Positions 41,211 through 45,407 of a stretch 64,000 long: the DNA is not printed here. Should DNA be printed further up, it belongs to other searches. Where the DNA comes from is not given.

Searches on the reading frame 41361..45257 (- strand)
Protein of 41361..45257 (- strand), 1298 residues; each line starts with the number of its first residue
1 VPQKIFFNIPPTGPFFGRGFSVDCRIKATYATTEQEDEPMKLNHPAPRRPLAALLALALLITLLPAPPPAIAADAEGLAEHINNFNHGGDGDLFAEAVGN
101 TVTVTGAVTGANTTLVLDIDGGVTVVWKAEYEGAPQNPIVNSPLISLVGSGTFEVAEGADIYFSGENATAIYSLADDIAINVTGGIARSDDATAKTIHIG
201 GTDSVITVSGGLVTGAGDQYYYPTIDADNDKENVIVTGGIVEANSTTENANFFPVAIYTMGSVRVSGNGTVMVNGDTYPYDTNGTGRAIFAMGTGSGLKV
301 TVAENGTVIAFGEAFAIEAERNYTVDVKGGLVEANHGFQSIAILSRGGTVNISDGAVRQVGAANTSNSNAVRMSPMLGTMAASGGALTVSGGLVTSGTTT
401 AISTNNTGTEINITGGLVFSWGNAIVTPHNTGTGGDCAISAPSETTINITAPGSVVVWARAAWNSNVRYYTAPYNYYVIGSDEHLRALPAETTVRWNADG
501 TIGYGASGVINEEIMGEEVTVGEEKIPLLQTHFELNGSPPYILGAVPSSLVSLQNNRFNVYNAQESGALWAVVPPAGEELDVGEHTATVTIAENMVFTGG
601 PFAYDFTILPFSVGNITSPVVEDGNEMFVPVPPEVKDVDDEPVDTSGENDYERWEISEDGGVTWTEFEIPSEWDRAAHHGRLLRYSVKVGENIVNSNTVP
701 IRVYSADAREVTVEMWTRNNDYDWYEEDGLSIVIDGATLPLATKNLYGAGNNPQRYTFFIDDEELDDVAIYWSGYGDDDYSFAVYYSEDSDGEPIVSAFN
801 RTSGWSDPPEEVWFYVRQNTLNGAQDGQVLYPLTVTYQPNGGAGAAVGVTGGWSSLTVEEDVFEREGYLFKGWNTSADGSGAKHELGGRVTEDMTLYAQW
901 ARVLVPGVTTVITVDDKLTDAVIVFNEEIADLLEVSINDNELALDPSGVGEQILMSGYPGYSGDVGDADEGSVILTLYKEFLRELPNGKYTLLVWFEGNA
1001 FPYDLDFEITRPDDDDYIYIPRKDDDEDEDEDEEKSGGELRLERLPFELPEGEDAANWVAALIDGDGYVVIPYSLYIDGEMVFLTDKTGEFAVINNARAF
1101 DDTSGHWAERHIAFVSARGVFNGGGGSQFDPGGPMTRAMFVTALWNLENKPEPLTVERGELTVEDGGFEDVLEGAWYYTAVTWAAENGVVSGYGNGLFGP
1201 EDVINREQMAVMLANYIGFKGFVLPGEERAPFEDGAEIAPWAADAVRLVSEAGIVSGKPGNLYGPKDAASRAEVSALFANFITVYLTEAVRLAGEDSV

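Call 51: search_protein_families(library=pfam, proteins=[window:41361-45257:-], max_evalue=0.001)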
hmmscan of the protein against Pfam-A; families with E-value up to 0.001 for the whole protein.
window:41361-45257:- (1298 aa): 2 families
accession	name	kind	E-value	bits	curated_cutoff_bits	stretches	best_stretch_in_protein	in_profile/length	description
PF00395.25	SLH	-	2.3e-33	114.3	20.8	3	1168-1210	2-44/44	S-layer homology domain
PF09479.16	Flg_new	-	1.9e-10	41.1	27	1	834-899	2-65/65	Listeria-Bacteroides repeat domain (List_Bact_rpt)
